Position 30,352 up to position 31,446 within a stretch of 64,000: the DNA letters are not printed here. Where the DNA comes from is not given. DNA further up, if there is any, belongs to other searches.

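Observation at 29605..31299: Wzt-type ABC ATPase fused to a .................-like domain instead of a glycan-binding module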

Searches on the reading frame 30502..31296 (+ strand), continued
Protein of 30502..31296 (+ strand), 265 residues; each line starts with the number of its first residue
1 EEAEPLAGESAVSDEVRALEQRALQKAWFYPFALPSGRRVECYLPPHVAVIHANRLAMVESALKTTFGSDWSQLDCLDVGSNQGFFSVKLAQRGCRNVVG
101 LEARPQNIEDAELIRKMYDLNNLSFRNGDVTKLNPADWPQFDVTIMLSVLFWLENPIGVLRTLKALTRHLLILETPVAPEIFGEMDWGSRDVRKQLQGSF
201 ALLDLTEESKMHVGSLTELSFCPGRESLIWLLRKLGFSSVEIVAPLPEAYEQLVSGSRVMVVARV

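Call 41: search_solved_structures(query=A2, max_evalue=0.001, show_alignments=5)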
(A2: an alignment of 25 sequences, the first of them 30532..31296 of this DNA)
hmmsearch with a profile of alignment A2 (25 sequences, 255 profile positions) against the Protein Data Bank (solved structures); distinct sequences matched with E-value up to 0.001: 53.
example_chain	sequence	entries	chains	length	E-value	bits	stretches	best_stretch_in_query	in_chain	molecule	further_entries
5t38_A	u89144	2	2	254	1.9e-12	50.4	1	62-160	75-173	EvdMO1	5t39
6ec3_A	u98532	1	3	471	1.2e-11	47.9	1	63-160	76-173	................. domain-containing protein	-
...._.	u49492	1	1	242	2.7e-10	43.4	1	61-156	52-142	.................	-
4azs_A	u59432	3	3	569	1.2e-09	41.2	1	42-143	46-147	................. WBDD | WBDD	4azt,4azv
4ax8_A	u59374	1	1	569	1.3e-09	41.2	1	42-143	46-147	WBDD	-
4p7c_A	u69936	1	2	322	2.2e-09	40.4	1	64-172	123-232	tRNA (mo5U34)-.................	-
4uw0_A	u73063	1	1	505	3.9e-09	39.6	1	42-143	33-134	WBDD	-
4azw_A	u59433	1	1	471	4.4e-09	39.4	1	42-143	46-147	WBDD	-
5je3_A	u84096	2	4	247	1.8e-08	37.4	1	59-153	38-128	Methyl transferase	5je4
5jdy_A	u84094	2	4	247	1.8e-08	37.4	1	59-153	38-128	Methyl transferase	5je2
5jdz_A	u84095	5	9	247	1.8e-08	37.4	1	59-153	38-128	Methyl transferase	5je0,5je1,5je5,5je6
8rdl_A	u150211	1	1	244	3.1e-08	36.6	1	59-135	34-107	ToxA protein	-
7ct8_A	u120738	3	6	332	1.3e-07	34.5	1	62-172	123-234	tRNA U34 carboxy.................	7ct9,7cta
2xva_A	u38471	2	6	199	8.3e-07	32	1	64-144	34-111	TELLURITE RESISTANCE PROTEIN TEHB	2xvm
4kdr_A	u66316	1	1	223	1.6e-06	31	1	65-158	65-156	3-demethylubiquinone-9 3-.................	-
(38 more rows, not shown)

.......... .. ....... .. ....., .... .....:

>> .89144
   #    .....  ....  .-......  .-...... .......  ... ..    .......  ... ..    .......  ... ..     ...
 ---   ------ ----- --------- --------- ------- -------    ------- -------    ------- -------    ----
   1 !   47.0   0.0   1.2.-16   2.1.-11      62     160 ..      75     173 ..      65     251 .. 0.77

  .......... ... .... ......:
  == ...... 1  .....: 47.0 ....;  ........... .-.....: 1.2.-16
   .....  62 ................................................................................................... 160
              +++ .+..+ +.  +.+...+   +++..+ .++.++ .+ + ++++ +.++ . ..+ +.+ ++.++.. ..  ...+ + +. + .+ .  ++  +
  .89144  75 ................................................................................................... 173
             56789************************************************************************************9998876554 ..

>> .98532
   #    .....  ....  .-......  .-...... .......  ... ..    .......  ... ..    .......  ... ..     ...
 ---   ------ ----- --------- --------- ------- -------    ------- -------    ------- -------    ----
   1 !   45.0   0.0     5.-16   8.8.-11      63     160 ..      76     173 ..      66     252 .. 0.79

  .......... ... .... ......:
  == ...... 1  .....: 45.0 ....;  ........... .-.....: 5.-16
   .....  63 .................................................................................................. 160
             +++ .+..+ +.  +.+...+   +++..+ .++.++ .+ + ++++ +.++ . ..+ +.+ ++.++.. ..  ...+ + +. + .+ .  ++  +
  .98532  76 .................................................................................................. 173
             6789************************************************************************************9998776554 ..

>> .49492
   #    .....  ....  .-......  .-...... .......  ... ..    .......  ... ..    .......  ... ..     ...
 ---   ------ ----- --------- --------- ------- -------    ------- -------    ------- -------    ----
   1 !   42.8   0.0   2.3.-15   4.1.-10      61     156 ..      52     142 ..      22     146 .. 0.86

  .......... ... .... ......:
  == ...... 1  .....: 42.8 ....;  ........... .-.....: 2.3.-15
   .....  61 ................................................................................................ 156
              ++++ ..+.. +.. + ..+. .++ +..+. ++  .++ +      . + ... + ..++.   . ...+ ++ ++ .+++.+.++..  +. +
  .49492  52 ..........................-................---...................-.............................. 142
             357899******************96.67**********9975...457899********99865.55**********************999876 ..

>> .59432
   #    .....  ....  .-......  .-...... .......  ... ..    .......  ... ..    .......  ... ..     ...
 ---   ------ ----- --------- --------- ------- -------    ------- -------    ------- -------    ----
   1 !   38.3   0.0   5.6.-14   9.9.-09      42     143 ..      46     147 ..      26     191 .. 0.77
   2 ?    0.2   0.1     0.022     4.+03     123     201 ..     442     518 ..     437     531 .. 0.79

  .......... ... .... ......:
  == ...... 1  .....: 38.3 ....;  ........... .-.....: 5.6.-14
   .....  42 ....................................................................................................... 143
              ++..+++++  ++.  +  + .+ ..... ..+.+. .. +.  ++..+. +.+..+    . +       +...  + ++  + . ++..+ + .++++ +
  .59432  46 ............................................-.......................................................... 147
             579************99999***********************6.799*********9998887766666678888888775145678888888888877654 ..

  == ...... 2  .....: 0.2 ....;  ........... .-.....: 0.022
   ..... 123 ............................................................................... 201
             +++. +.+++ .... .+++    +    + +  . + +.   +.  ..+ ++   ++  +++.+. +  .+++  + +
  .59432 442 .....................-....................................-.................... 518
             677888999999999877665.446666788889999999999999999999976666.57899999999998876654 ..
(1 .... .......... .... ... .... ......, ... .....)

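Call 47: search_protein_representatives(alignment_id=A2)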
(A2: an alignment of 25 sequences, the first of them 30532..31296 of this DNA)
Query: 25 sequences, 255 profile positions. Proteins with E-value up to 0.001 (for the whole library): 14810; up to 1e-10: 1877; up to 1e-30: 120. The best 150 are listed.
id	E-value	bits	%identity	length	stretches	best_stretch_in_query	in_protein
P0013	1.4e-116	404.9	-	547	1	2-255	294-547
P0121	2.6e-111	387.5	-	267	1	2-255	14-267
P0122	1.1e-87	310.2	-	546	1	4-254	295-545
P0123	3.6e-87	308.4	-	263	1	2-255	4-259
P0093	1.4e-85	303.2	-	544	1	2-255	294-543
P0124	9.6e-83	293.9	-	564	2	19-250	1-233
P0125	1.1e-81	290.5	-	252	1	11-255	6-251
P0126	5.3e-81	288.2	-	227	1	3-202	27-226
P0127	2.4e-79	282.8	-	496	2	7-255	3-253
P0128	4.0e-76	272.3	-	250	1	8-255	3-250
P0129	6.9e-76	271.5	-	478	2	10-255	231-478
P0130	1.8e-75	270.1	-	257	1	10-253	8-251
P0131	7.4e-75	268.1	-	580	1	11-255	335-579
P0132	1.6e-74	267.0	-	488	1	14-255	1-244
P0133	3.2e-74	266.0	-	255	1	4-255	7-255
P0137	2.2e-69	250.2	-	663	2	17-253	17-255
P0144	3.8e-63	229.7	-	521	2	4-253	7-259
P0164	5.1e-50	186.7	-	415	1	9-255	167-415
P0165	6.3e-50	186.4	-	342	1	12-253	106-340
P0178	1.2e-45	172.4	-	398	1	12-253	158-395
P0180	7.3e-45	169.8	-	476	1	11-253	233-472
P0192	2.3e-42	161.6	-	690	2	4-252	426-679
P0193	1.6e-41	158.9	-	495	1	14-253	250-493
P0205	4.0e-38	147.7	-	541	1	9-255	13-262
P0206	4.6e-38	147.6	-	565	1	15-253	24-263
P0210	5.2e-37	144.1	-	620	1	9-253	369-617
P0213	1.3e-36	142.7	-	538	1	18-254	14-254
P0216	3.8e-36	141.2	-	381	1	8-253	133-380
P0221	6.2e-35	137.3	-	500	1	17-254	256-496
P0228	1.6e-32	129.4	-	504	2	17-253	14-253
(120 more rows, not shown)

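Call 48: search_protein_families(library=pfam, proteins=[P0124, P0127, P0129, P0131, P0132, P0137, P0144, P0164, P0165, P0178], max_evalue=0.00001)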
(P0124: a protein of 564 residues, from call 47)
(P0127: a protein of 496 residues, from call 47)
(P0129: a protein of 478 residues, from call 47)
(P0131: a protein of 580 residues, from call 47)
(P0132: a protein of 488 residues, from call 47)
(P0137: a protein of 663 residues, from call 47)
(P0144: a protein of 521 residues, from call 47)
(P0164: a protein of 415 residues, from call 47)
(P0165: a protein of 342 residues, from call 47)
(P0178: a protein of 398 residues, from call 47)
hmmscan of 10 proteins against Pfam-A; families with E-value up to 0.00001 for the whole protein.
P0124 (564 aa): 8 families
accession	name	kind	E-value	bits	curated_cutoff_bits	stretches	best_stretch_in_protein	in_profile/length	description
PF13847.12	Methyltransf_31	-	9.9e-26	90.6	27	2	42-141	3-103/145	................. domain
PF13649.12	Methyltransf_25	-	6.2e-24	84.9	27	2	46-133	1-87/97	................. domain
PF08241.18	Methyltransf_11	-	1.8e-22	80.2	21.2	2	48-138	2-86/95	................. domain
PF13489.12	Methyltransf_23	-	5.7e-20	72.1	27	2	360-476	24-123/164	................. domain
PF08242.18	Methyltransf_12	-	1.6e-17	64.5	30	2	48-140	2-93/98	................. domain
PF08003.17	Methyltransf_9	-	6.6e-15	55.3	23.8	1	37-131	110-201/315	Protein of unknown function (DUF1698)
PF01728.25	FtsJ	-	3.6e-09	37.2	24.1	0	42-117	21-96/181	FtsJ-like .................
PF13679.12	Methyltransf_32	-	1.6e-06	28.6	27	0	27-112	10-99/143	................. domain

P0127 (496 aa): 7 families
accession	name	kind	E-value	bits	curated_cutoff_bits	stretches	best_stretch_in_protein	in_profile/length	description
PF08241.18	Methyltransf_11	-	8.5e-27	94.1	21.2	2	377-425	46-94/95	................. domain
PF13847.12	Methyltransf_31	-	3e-24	85.8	27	2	61-154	6-102/145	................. domain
PF13489.12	Methyltransf_23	-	1.7e-22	80.3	27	2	42-178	6-134/164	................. domain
PF13649.12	Methyltransf_25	-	2.4e-21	76.7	27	2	378-422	51-97/97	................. domain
PF08242.18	Methyltransf_12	-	1.3e-19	71.1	30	2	64-154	2-93/98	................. domain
PF08003.17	Methyltransf_9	-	1.2e-10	41.3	23.8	1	61-156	118-213/315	Protein of unknown function (DUF1698)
PF01209.24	Ubie_methyltran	-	2.2e-06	27.6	20.1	0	383-425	108-150/233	ubiE/COQ5 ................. family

P0129 (478 aa): 6 families
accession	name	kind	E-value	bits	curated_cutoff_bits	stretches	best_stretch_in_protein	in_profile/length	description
PF08241.18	Methyltransf_11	-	2.4e-28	99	21.2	2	88-144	39-95/95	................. domain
PF13649.12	Methyltransf_25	-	1.5e-22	80.5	27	2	288-378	2-93/97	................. domain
PF13489.12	Methyltransf_23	-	1.7e-20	73.8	27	2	264-389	3-121/164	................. domain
PF08242.18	Methyltransf_12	-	1.6e-19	70.9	30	2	288-380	1-94/98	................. domain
PF13847.12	Methyltransf_31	-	3.4e-16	59.7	27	1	286-375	6-98/145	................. domain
PF08003.17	Methyltransf_9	-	5.5e-08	32.6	23.8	1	286-380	118-211/315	Protein of unknown function (DUF1698)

P0131 (580 aa): 7 families
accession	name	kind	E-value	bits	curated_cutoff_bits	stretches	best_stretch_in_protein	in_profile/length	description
PF13649.12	Methyltransf_25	-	7.1e-20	71.9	27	2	391-472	2-84/97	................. domain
PF08242.18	Methyltransf_12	-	3.6e-19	69.7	30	2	47-140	1-98/98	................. domain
PF08241.18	Methyltransf_11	-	3.7e-15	56.8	21.2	1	392-480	2-86/95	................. domain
PF13489.12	Methyltransf_23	-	4.1e-14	53.1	27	1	392-551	28-159/164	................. domain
PF13847.12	Methyltransf_31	-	5.4e-12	46.1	27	1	391-494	8-104/145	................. domain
PF05175.20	MTS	-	2.3e-08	34.3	23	0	44-142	33-138/170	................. small domain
PF08003.17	Methyltransf_9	-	1.2e-07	31.5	23.8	1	367-475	97-203/315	Protein of unknown function (DUF1698)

P0132 (488 aa): 7 families
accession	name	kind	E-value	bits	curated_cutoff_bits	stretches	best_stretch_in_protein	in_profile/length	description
PF04989.18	RMNT_CmcI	-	8.4e-50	169.8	23.2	1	300-487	4-206/206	Rhamnosyl O-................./CmcI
PF13489.12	Methyltransf_23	-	1.8e-10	41.2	27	1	33-220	6-163/164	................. domain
PF13649.12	Methyltransf_25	-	2.1e-10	41.6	27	1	54-141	2-90/97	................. domain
PF08241.18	Methyltransf_11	-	1.5e-09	38.8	21.2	1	54-138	1-81/95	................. domain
PF08003.17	Methyltransf_9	-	6.3e-09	35.7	23.8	0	47-142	113-207/315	Protein of unknown function (DUF1698)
PF13847.12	Methyltransf_31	-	8.6e-09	35.7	27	1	49-143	3-100/145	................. domain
PF08242.18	Methyltransf_12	-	1.8e-08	35.4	30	1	54-144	1-92/98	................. domain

P0137 (663 aa): 11 families
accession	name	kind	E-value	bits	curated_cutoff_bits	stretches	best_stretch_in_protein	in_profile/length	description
PF13847.12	Methyltransf_31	-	1.2e-32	113.1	27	2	320-431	3-114/145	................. domain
PF13649.12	Methyltransf_25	-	1.4e-30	106.3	27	2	324-417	1-97/97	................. domain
PF08241.18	Methyltransf_11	-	7.1e-30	103.9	21.2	2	325-421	1-95/95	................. domain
PF13489.12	Methyltransf_23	-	6.1e-23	81.8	27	2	311-428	14-123/164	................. domain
PF08242.18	Methyltransf_12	-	1.5e-21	77.4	30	2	325-419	1-98/98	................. domain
PF08003.17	Methyltransf_9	-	1.3e-11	44.5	23.8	1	45-170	99-224/315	Protein of unknown function (DUF1698)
PF01728.25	FtsJ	-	4.8e-08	33.6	24.1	0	64-105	23-68/181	FtsJ-like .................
PF05401.17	NodS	-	9.7e-08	32.5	24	0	324-425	47-148/201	Nodulation protein S (NodS)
PF06325.19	PrmA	-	2.6e-07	30.9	22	0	65-101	164-200/296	Ribosomal protein L11 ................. (PrmA)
PF05175.20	MTS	-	3.2e-06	27.3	23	0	321-422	32-139/170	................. small domain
PF13679.12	Methyltransf_32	-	5e-06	27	27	0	58-125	21-94/143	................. domain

P0144 (521 aa): 13 families
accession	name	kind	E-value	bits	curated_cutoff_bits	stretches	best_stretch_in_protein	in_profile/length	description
PF13847.12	Methyltransf_31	-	7.2e-31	107.3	27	2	326-436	4-119/145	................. domain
PF08241.18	Methyltransf_11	-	4.7e-30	104.5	21.2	2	330-426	1-95/95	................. domain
PF13649.12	Methyltransf_25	-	1.3e-29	103.2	27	2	329-422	1-97/97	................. domain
PF13489.12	Methyltransf_23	-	1.7e-23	83.6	27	2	318-447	16-137/164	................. domain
PF08242.18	Methyltransf_12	-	4.9e-22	78.9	30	2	330-424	1-98/98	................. domain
PF08003.17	Methyltransf_9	-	6.4e-17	61.9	23.8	1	57-173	107-223/315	Protein of unknown function (DUF1698)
PF13679.12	Methyltransf_32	-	3.2e-10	40.6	27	0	52-130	12-95/143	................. domain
PF01209.24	Ubie_methyltran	-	2.2e-09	37.4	20.1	0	323-424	45-149/233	ubiE/COQ5 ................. family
PF02390.23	Methyltransf_4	-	7.6e-09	35.7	24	0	67-124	2-60/173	Putative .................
PF01728.25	FtsJ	-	1.2e-07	32.3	24.1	0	64-132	20-83/181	FtsJ-like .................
PF06325.19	PrmA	-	6.9e-07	29.5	22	0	65-106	160-201/296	Ribosomal protein L11 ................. (PrmA)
PF02353.26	CMAS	-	9.4e-07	28.8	27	0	323-451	60-193/273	Mycolic acid cyclopropane synthetase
PF05175.20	MTS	-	1.5e-06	28.4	23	0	66-125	31-91/170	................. small domain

P0164 (415 aa): 6 families
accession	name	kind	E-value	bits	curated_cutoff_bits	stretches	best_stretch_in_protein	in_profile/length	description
PF13847.12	Methyltransf_31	-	3.2e-13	50.1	27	1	220-322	4-110/145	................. domain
PF13649.12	Methyltransf_25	-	3.8e-09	37.6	27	1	224-316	2-94/97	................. domain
PF08241.18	Methyltransf_11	-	8e-09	36.5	21.2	1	224-316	1-88/95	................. domain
PF13489.12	Methyltransf_23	-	2.9e-08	34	27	1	219-318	22-111/164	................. domain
PF08003.17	Methyltransf_9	-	2.8e-07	30.3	23.8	1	202-326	99-222/315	Protein of unknown function (DUF1698)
PF08242.18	Methyltransf_12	-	1.1e-06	29.7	30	1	224-317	1-94/98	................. domain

P0165 (342 aa): 4 families
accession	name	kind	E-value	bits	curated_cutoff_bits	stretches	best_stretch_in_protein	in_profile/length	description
PF13847.12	Methyltransf_31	-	5.7e-11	42.7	27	1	155-243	3-95/145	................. domain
PF13649.12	Methyltransf_25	-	3.8e-09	37.6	27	1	160-238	2-80/97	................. domain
PF08003.17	Methyltransf_9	-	6.2e-07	29.1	23.8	1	144-324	104-270/315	Protein of unknown function (DUF1698)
PF08241.18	Methyltransf_11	-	9.4e-07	29.8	21.2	1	160-246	1-84/95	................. domain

P0178 (398 aa): 6 families
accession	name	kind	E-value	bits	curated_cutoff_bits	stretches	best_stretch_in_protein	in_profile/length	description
PF13847.12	Methyltransf_31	-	2.6e-10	40.6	27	1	209-303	6-104/145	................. domain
PF08241.18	Methyltransf_11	-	5.5e-09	37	21.2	1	212-302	2-89/95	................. domain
PF13649.12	Methyltransf_25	-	2.1e-08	35.2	27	1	211-301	2-94/97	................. domain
PF13489.12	Methyltransf_23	-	5.5e-08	33.1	27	1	191-325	6-135/164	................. domain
PF08242.18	Methyltransf_12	-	9.4e-08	33.1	30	1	211-301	1-93/98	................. domain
PF04989.18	RMNT_CmcI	-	4e-06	27.1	23.2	1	8-58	7-57/206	Rhamnosyl O-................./CmcI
